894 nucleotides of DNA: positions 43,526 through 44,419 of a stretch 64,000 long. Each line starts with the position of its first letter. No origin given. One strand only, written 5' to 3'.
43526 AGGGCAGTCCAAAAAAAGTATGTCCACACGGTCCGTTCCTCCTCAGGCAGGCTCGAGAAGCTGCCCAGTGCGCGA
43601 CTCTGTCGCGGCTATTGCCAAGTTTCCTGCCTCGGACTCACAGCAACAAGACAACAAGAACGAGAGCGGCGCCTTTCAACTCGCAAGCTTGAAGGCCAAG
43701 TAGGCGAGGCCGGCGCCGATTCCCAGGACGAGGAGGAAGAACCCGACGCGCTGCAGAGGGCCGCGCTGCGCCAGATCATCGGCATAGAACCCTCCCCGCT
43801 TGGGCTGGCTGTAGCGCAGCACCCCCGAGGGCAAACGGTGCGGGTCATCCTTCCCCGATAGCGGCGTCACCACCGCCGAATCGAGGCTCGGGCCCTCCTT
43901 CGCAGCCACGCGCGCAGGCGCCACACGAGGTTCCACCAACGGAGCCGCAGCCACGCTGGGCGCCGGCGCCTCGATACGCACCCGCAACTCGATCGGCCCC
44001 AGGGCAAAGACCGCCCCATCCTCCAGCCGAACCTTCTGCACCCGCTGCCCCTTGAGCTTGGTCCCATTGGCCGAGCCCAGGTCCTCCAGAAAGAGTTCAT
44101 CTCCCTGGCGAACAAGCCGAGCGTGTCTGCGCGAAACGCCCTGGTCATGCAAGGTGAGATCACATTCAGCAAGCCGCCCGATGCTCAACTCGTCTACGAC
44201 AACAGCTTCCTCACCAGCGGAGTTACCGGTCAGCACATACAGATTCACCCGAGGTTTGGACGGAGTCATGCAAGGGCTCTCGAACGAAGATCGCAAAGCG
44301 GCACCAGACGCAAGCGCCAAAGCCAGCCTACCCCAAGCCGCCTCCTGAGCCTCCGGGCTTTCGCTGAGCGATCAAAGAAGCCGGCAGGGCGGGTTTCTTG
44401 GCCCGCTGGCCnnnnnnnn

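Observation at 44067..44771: Diverged tandem duplication of a head-to-head FHA/ABC gene junction, leaving a truncated FHA paralog, an ABC stub and interlocked CATG start codons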

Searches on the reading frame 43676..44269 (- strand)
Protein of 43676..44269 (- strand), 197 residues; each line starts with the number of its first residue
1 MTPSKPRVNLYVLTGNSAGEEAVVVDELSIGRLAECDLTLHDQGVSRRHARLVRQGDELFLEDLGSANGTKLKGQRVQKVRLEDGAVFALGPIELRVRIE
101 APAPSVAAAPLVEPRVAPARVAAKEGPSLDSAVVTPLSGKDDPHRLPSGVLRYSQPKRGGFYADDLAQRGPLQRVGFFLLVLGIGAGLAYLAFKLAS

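Call 9: search_protein_families(library=pfam, proteins=[window:43676-44269:-], max_evalue=0.01)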
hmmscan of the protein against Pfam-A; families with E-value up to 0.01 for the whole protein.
window:43676-44269:- (197 aa): 2 families
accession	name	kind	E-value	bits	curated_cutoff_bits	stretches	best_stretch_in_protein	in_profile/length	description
PF00498.31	FHA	-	9.4e-20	71.3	20.7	1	29-91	2-67/67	FHA domain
PF16697.10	Yop-YscD_cpl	-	2.8e-17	63.2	33.2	1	12-98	2-91/94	Inner membrane component of T3SS, cytoplasmic domain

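Call 11: find_encoding_contigs(protein=window:43676-44269:-, flank=10000, max_places=10)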
Protein window:43676-44269:- (197 aa): 1 contig read that carries it; 1 place shown.
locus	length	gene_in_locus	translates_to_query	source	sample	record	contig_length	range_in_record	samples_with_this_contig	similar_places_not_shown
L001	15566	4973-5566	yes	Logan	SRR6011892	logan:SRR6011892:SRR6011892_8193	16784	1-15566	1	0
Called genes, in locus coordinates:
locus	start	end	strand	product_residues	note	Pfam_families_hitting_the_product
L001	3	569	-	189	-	?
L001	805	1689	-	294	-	PF09335:VTT_dom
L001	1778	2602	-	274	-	-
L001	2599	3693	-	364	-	-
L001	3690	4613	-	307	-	PF00005:ABC_tran, PF13304:AAA_21 (weak)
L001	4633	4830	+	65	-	PF16697:Yop-YscD_cpl (weak), PF00498:FHA (weak)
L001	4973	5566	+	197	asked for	PF16697:Yop-YscD_cpl, PF00498:FHA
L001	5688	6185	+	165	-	-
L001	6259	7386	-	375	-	PF13439:Glyco_transf_4, PF13579:Glyco_trans_4_4 (weak), PF20706:GT4-conflict, PF00534:Glycos_transf_1, PF13692:Glyco_trans_1_4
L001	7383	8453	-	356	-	PF13439:Glyco_transf_4 (weak), PF00534:Glycos_transf_1, PF13692:Glyco_trans_1_4, PF20706:GT4-conflict (weak)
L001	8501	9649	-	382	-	PF13439:Glyco_transf_4, PF13579:Glyco_trans_4_4, PF20706:GT4-conflict, PF00534:Glycos_transf_1, PF13692:Glyco_trans_1_4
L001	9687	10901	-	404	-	-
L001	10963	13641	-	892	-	PF02128:Peptidase_M36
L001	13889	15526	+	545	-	PF13620:CarboxypepD_reg, PF13715:CarbopepD_reg_2 (faint)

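Call 12: find_homologous_proteins(query=window:43676-44269:-, max_evalue=0.00001)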
Query window:43676-44269:- (197 aa): 775 proteins with E <= 0.00001 among 2754 candidates; the best 120 are listed.
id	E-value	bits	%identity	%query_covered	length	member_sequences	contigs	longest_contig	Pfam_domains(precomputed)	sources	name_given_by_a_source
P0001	2.4e-121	421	100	100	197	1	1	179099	PF00498.32,PF16697.11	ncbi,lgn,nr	ncbi:MAG: hypothetical protein CSA62_05925 [Planctomycetota bacterium]|nr:MAG: hypothetical protein 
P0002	6.8e-76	273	66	96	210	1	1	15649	PF00498.32,PF16697.11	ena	-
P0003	2.6e-54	202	50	96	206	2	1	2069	PF00498.32,PF16697.11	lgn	-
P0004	7.5e-35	139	42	56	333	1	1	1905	PF00498.32,PF16697.11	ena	-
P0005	1.7e-29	121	54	47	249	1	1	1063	PF00498.32,PF16697.11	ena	-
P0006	2.1e-27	114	34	100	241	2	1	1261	PF00498.32,PF16697.11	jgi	-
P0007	5.8e-27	113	42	91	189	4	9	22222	PF00498.32,PF16697.11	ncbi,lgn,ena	-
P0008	1.4e-26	112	42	85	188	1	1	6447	PF00498.32,PF16697.11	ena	-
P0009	2.1e-25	108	39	88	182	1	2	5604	PF00498.32,PF16697.11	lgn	-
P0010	2.8e-25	108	39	100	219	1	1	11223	PF00498.32,PF16697.11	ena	-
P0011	4.5e-25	107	38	94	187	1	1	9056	PF00498.32,PF16697.11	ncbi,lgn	ncbi:MAG: FHA domain-containing protein [Planctomycetota bacterium]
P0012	9.7e-24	103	35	96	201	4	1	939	PF00498.32,PF16697.11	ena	-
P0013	2.1e-22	98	55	53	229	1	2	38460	PF00498.32,PF16697.11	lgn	-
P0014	3.1e-22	98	47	37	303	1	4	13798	PF00498.32,PF16697.11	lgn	-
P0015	4.3e-22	97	44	48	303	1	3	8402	PF00498.32,PF16697.11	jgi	jgi:pSer/pThr/pTyr-binding forkhead associated (FHA) protein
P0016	3.1e-21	94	41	53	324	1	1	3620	PF00498.32,PF16697.11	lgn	-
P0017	4.8e-21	94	41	53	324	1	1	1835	PF00498.32,PF16697.11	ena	-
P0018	6.4e-21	93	50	29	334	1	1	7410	PF00498.32,PF16697.11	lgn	-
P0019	9.5e-21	93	45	52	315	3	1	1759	PF00498.32,PF16697.11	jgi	-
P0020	2.2e-20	92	43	47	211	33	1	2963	PF00498.32,PF16697.11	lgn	-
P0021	2.8e-20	91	45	44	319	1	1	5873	PF00498.32,PF16697.11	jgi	jgi:pSer/pThr/pTyr-binding forkhead associated (FHA) protein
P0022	4.1e-20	91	45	46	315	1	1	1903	PF00498.32,PF16697.11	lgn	-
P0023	1.0e-19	89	45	49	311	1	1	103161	PF00498.32,PF16697.11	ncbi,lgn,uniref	ncbi:FHA domain-containing protein [Povalibacter sp.]|uniref:FHA domain-containing protein n=1 Tax=P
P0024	1.8e-19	89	43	44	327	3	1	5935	PF00498.32,PF16697.11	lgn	-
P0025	1.9e-19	89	44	47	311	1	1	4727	PF00498.32,PF16697.11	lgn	-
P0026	2.0e-19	88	45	47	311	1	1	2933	PF00498.32,PF16697.11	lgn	-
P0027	2.6e-19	88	57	30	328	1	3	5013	PF00498.32,PF16697.11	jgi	jgi:pSer/pThr/pTyr-binding forkhead associated (FHA) protein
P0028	2.9e-19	88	46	40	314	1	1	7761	PF00498.32,PF16697.11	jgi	jgi:pSer/pThr/pTyr-binding forkhead associated (FHA) protein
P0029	4.9e-19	87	40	57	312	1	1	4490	PF00498.32,PF16697.11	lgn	-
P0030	7.0e-19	87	45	39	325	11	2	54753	PF00498.32,PF16697.11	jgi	jgi:pSer/pThr/pTyr-binding forkhead associated (FHA) protein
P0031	8.1e-19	86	42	44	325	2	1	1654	PF00498.32,PF16697.11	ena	-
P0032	8.6e-19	86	42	33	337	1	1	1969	PF00498.32,PF16697.11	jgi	-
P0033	1.0e-18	86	42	52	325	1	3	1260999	PF00498.32,PF16697.11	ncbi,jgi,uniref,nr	ncbi:FHA domain-containing protein [Peristeroidobacter soli]|jgi:pSer/pThr/pTyr-binding forkhead ass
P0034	1.0e-18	86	41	61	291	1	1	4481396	PF00498.32,PF16697.11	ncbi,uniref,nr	ncbi:FHA domain-containing protein [Microbulbifer bruguierae]|uniref:FHA domain-containing protein n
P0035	1.7e-18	85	43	41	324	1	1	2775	PF00498.32,PF16697.11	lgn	-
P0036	1.9e-18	85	51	28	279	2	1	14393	PF00498.32,PF16697.11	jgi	jgi:pSer/pThr/pTyr-binding forkhead associated (FHA) protein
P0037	2.0e-18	85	45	38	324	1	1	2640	PF00498.32,PF16697.11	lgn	-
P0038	2.2e-18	85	42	48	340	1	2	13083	PF00498.32,PF16697.11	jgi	jgi:pSer/pThr/pTyr-binding forkhead associated (FHA) protein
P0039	2.3e-18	85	42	49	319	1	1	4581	PF00498.32,PF16697.11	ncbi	-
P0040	2.6e-18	85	43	41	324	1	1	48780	PF00498.32,PF16697.11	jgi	jgi:pSer/pThr/pTyr-binding forkhead associated (FHA) protein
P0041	2.7e-18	85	46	40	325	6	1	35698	PF00498.32,PF16697.11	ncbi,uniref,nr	ncbi:FHA domain-containing protein [Steroidobacter cummioxidans]|uniref:FHA domain-containing protei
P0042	2.7e-18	85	46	40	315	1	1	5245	PF00498.32,PF16697.11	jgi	jgi:pSer/pThr/pTyr-binding forkhead associated (FHA) protein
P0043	3.0e-18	85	43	41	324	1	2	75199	PF00498.32,PF16697.11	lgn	-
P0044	3.1e-18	85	42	48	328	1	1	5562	PF00498.32,PF16697.11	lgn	-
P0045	3.3e-18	84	42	50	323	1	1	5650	PF00498.32,PF16697.11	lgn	-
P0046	3.7e-18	84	45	39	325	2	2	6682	PF00498.32,PF16697.11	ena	-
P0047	4.2e-18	84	43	49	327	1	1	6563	PF00498.32,PF16697.11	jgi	jgi:pSer/pThr/pTyr-binding forkhead associated (FHA) protein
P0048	4.5e-18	84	45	43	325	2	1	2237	PF00498.32,PF16697.11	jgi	jgi:pSer/pThr/pTyr-binding forkhead associated (FHA) protein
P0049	4.9e-18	84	43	41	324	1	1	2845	PF00498.32,PF16697.11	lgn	-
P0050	4.9e-18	84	34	54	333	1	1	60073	PF00498.32,PF16697.11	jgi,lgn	jgi:pSer/pThr/pTyr-binding forkhead associated (FHA) protein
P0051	5.1e-18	84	44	44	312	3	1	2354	PF00498.32,PF16697.11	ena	-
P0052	5.5e-18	84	42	62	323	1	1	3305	PF00498.32,PF16697.11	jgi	jgi:pSer/pThr/pTyr-binding forkhead associated (FHA) protein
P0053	5.8e-18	84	45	38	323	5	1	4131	PF00498.32,PF16697.11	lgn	-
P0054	5.9e-18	84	43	45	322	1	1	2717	PF00498.32,PF16697.11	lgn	-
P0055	6.1e-18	84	43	41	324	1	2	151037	PF00498.32,PF16697.11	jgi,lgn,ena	-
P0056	7.4e-18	83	51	34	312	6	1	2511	PF00498.32,PF16697.11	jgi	jgi:pSer/pThr/pTyr-binding forkhead associated (FHA) protein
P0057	8.0e-18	83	53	43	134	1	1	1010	PF00498.32,PF16697.11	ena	-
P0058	8.7e-18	83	43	44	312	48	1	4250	PF00498.32,PF16697.11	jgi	jgi:pSer/pThr/pTyr-binding forkhead associated (FHA) protein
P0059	8.9e-18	83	39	50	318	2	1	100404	PF00498.32,PF16697.11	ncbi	-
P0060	9.8e-18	83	42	51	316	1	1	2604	PF00498.32,PF16697.11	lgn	-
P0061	1.0e-17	83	44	43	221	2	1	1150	PF00498.32,PF16697.11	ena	-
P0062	1.0e-17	83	46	32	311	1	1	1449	PF00498.32,PF16697.11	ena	-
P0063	1.0e-17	83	43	41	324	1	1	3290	PF00498.32,PF16697.11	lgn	-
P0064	1.1e-17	83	44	44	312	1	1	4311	PF00498.32,PF16697.11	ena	-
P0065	1.1e-17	83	49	34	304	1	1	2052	PF00498.32,PF16697.11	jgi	jgi:pSer/pThr/pTyr-binding forkhead associated (FHA) protein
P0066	1.2e-17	83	45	34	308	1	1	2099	PF00498.32,PF16697.11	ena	-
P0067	1.2e-17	83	37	56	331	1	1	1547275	PF00498.32,PF16697.11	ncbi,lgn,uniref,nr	ncbi:FHA domain-containing protein [Steroidobacter sp. S1-65]|uniref:FHA domain-containing protein n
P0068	1.5e-17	82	42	49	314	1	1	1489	PF00498.32,PF16697.11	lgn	-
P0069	1.7e-17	82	41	49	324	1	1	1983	PF00498.32,PF16697.11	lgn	-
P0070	1.7e-17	82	46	46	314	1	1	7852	PF00498.32,PF00005.34,PF16697.11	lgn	-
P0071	1.8e-17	82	40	53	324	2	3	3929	PF00498.32,PF16697.11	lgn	-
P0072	1.8e-17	82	48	40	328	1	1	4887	PF00498.32,PF16697.11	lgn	-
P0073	1.9e-17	82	44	41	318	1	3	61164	PF00498.32,PF16697.11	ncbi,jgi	ncbi:MAG TPA: FHA domain-containing protein [Steroidobacteraceae bacterium]|jgi:pSer/pThr/pTyr-bindi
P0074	2.0e-17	82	47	51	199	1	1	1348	PF00498.32,PF16697.11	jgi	jgi:pSer/pThr/pTyr-binding forkhead associated (FHA) protein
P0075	2.0e-17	82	42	49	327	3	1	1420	PF00498.32,PF16697.11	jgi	jgi:pSer/pThr/pTyr-binding forkhead associated (FHA) protein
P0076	2.1e-17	82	47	35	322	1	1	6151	PF00498.32,PF16697.11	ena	-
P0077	2.2e-17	82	45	37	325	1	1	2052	PF00498.32,PF16697.11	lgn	-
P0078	2.8e-17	81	44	35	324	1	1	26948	PF00498.32,PF16697.11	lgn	-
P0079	2.8e-17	81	42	47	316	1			PF00498.32,PF16697.11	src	-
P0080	2.8e-17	81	51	42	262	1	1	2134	PF00498.32,PF16697.11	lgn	-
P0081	2.9e-17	81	47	39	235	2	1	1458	PF00498.32,PF16697.11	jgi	jgi:pSer/pThr/pTyr-binding forkhead associated (FHA) protein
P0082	2.9e-17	81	41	50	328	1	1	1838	PF00498.32,PF16697.11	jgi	jgi:pSer/pThr/pTyr-binding forkhead associated (FHA) protein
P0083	2.9e-17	81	45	41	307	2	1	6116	PF00498.32,PF16697.11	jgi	jgi:pSer/pThr/pTyr-binding forkhead associated (FHA) protein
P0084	3.0e-17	81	40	52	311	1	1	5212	PF00498.32,PF16697.11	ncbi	-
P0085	3.7e-17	81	41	57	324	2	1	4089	PF00498.32,PF16697.11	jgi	jgi:pSer/pThr/pTyr-binding forkhead associated (FHA) protein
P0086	3.8e-17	81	39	52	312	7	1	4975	PF00498.32,PF16697.11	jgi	jgi:pSer/pThr/pTyr-binding forkhead associated (FHA) protein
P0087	3.8e-17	81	39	45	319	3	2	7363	PF00498.32,PF16697.11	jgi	jgi:pSer/pThr/pTyr-binding forkhead associated (FHA) protein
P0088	3.9e-17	81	41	41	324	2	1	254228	PF00498.32,PF16697.11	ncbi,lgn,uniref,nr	ncbi:FHA domain-containing protein [Peristeroidobacter agariperforans]|uniref:FHA domain-containing 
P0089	4.6e-17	81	43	43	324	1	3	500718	PF00498.32,PF16697.11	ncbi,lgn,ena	-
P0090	5.5e-17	81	42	50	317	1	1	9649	PF00498.32,PF16697.11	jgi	jgi:pSer/pThr/pTyr-binding forkhead associated (FHA) protein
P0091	5.5e-17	80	40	47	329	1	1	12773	PF00498.32,PF16697.11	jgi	jgi:pSer/pThr/pTyr-binding forkhead associated (FHA) protein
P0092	5.6e-17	80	40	41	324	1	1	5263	PF00498.32,PF16697.11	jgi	jgi:pSer/pThr/pTyr-binding forkhead associated (FHA) protein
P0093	6.2e-17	80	38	49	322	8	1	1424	PF00498.32,PF16697.11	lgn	-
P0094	6.3e-17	80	43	35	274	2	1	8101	PF00498.32,PF16697.11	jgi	-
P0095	6.4e-17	80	46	41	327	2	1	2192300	PF00498.32,PF16697.11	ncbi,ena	-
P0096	6.4e-17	80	40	41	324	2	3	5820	PF00498.32,PF16697.11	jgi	jgi:pSer/pThr/pTyr-binding forkhead associated (FHA) protein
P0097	6.8e-17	80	40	41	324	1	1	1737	PF00498.32,PF16697.11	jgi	jgi:pSer/pThr/pTyr-binding forkhead associated (FHA) protein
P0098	8.0e-17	80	41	39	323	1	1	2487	PF00498.32,PF16697.11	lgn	-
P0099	9.1e-17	80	40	50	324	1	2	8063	PF00498.32,PF16697.11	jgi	jgi:pSer/pThr/pTyr-binding forkhead associated (FHA) protein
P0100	9.1e-17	80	40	47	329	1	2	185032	PF00498.32,PF16697.11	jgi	jgi:pSer/pThr/pTyr-binding forkhead associated (FHA) protein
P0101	1.1e-16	80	48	33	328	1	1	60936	PF00498.32,PF16697.11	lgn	-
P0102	1.2e-16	79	47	38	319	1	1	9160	PF00498.32,PF16697.11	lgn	-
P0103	1.2e-16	79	38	45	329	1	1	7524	PF00498.32,PF16697.11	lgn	-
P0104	1.4e-16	79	47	44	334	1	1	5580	PF00498.32,PF16697.11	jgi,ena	-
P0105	1.4e-16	79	50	44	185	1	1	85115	PF00498.32,PF16697.11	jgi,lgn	-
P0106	1.5e-16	79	52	35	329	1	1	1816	PF00498.32,PF16697.11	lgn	-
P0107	1.7e-16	79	40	52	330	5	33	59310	PF00498.32,PF16697.11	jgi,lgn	jgi:pSer/pThr/pTyr-binding forkhead associated (FHA) protein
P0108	1.8e-16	79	43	41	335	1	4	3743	PF00498.32,PF16697.11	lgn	-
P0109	1.9e-16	79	46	41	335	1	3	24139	PF00498.32,PF16697.11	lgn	-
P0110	2.0e-16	79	44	40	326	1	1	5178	PF00498.32,PF16697.11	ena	-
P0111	2.0e-16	79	39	53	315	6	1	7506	PF00498.32,PF16697.11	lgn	-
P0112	2.1e-16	79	48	39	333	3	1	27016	PF00498.32,PF16697.11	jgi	jgi:pSer/pThr/pTyr-binding forkhead associated (FHA) protein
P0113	2.1e-16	79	44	39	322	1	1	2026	PF00498.32,PF16697.11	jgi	jgi:pSer/pThr/pTyr-binding forkhead associated (FHA) protein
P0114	2.3e-16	78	42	54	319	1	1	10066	PF00498.32,PF16697.11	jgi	jgi:pSer/pThr/pTyr-binding forkhead associated (FHA) protein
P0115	2.5e-16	78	43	40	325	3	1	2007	PF00498.32,PF16697.11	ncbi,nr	ncbi:MAG TPA: FHA domain-containing protein [Steroidobacter sp.]|nr:FHA domain-containing protein [S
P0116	2.9e-16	78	47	33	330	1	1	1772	PF00498.32,PF16697.11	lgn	-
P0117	3.3e-16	78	35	58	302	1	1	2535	PF00498.32,PF16697.11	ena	-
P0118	3.3e-16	78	48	32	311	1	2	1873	PF00498.32,PF16697.11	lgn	-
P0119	3.3e-16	78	55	28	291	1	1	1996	PF00498.32,PF16697.11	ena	-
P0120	3.8e-16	78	47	37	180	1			PF00498.32,PF16697.11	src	-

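Call 13: find_encoding_contigs(protein=P0002, flank=8000, max_places=4)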
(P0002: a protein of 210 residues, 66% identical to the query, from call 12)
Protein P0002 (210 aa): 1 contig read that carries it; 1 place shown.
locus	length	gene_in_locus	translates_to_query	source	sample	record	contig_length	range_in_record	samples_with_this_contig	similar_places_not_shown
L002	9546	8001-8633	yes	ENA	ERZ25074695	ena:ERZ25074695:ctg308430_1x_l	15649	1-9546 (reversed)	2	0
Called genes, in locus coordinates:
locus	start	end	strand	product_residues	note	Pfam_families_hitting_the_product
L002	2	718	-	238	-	PF01063:Aminotran_4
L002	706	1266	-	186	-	PF03190:Thioredox_DsbH, PF13899:Thioredoxin_7, PF13098:Thioredoxin_2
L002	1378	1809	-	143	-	PF02410:RsfS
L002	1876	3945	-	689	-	PF03030:H_PPase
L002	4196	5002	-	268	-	PF09335:VTT_dom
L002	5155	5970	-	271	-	-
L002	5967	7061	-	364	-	-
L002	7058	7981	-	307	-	PF00005:ABC_tran, PF13304:AAA_21 (weak)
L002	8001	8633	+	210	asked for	PF16697:Yop-YscD_cpl, PF00498:FHA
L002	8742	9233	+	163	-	-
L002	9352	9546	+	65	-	?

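Call 14: find_encoding_contigs(protein=P0007, flank=8000, max_places=4)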
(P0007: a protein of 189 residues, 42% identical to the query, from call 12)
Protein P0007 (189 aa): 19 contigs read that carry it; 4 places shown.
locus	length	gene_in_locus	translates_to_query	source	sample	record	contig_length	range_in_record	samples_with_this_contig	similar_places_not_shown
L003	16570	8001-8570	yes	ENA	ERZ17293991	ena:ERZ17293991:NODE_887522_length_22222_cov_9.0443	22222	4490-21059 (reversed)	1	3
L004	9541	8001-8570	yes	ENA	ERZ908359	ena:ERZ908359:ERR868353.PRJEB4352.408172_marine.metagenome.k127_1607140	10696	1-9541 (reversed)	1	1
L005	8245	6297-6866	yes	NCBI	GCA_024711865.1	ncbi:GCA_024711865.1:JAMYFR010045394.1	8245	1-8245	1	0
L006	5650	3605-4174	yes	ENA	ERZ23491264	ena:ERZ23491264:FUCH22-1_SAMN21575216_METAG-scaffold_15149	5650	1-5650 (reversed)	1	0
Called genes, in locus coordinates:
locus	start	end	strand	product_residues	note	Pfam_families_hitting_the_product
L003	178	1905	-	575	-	PF03190:Thioredox_DsbH, PF13098:Thioredoxin_2, PF13899:Thioredoxin_7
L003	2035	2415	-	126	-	PF02410:RsfS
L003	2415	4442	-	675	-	PF03030:H_PPase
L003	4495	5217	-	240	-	PF09335:VTT_dom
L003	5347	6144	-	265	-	-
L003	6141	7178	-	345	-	-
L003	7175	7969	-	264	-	PF00005:ABC_tran, PF13304:AAA_21 (weak)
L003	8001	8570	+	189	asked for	PF16697:Yop-YscD_cpl, PF00498:FHA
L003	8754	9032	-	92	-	PF00708:Acylphosphatase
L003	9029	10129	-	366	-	PF13439:Glyco_transf_4, PF13579:Glyco_trans_4_4, PF20706:GT4-conflict, PF00534:Glycos_transf_1, PF13692:Glyco_trans_1_4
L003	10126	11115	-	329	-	PF13439:Glyco_transf_4, PF20706:GT4-conflict (weak), PF13692:Glyco_trans_1_4 (weak), PF00534:Glycos_transf_1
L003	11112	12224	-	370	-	PF13439:Glyco_transf_4, PF13579:Glyco_trans_4_4, PF20706:GT4-conflict, PF00534:Glycos_transf_1, PF13692:Glyco_trans_1_4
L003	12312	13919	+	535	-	PF13620:CarboxypepD_reg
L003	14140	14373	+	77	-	-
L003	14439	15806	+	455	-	PF01966:HD (weak), PF19276:HD_assoc_2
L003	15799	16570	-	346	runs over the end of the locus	PF10108:DNA_pol_B_exo2, PF13482:RNase_H_2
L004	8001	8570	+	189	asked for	PF16697:Yop-YscD_cpl, PF00498:FHA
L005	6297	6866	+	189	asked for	PF16697:Yop-YscD_cpl, PF00498:FHA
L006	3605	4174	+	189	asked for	PF16697:Yop-YscD_cpl, PF00498:FHA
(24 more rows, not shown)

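Call 15: find_encoding_contigs(protein=P0003, flank=8000, max_places=4)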
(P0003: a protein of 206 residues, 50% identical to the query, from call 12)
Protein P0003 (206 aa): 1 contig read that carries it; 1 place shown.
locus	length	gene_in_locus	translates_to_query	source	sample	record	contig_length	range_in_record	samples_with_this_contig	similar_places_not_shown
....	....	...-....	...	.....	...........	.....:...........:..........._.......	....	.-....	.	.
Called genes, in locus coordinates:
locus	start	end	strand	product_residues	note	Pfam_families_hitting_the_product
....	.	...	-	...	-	?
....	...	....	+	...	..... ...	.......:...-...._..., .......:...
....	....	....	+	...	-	-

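Call 24: find_encoding_contigs(protein=P0010, flank=4000, max_places=2)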
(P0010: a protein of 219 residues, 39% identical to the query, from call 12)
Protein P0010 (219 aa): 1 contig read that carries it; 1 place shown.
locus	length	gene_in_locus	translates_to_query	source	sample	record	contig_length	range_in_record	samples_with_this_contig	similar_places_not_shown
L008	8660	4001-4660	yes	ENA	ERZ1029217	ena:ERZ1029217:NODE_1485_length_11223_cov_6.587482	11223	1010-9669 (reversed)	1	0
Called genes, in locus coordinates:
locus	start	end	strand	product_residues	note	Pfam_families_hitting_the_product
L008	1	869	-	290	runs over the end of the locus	PF09335:VTT_dom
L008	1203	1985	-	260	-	-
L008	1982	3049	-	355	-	-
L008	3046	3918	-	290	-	PF00005:ABC_tran, PF13304:AAA_21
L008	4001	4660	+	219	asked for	PF16697:Yop-YscD_cpl, PF00498:FHA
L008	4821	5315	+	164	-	-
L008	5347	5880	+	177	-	-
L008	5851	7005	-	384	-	PF13439:Glyco_transf_4, PF20706:GT4-conflict, PF00534:Glycos_transf_1, PF13692:Glyco_trans_1_4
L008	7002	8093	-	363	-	PF13439:Glyco_transf_4, PF00534:Glycos_transf_1, PF13692:Glyco_trans_1_4, PF20706:GT4-conflict (weak)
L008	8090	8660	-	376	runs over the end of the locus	PF13439:Glyco_transf_4, PF13579:Glyco_trans_4_4, PF00534:Glycos_transf_1, PF13692:Glyco_trans_1_4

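Call 25: find_encoding_contigs(protein=P0011, flank=4000, max_places=2)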
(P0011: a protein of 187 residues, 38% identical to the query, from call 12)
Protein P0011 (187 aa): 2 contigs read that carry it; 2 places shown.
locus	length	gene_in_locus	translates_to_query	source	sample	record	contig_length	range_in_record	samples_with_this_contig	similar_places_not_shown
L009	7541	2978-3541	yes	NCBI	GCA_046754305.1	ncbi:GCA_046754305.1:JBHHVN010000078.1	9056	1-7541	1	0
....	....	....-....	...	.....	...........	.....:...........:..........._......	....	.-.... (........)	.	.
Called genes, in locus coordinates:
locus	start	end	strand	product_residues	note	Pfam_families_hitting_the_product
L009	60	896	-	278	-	-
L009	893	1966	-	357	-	-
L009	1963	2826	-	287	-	PF00005:ABC_tran, PF13304:AAA_21 (weak)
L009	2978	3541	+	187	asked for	PF16697:Yop-YscD_cpl, PF00498:FHA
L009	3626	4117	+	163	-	-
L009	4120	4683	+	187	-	-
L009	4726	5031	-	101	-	PF00708:Acylphosphatase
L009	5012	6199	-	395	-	PF13439:Glyco_transf_4, PF13579:Glyco_trans_4_4, PF20706:GT4-conflict, PF00534:Glycos_transf_1, PF13692:Glyco_trans_1_4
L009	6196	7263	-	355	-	PF13439:Glyco_transf_4, PF00534:Glycos_transf_1, PF13692:Glyco_trans_1_4, PF20706:GT4-conflict (weak)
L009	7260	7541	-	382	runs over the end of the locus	PF13439:Glyco_transf_4, PF13579:Glyco_trans_4_4, PF20706:GT4-conflict (weak), PF00534:Glycos_transf_1, PF13692:Glyco_trans_1_4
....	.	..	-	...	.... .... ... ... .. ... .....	?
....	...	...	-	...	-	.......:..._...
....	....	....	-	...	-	-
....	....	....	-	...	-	-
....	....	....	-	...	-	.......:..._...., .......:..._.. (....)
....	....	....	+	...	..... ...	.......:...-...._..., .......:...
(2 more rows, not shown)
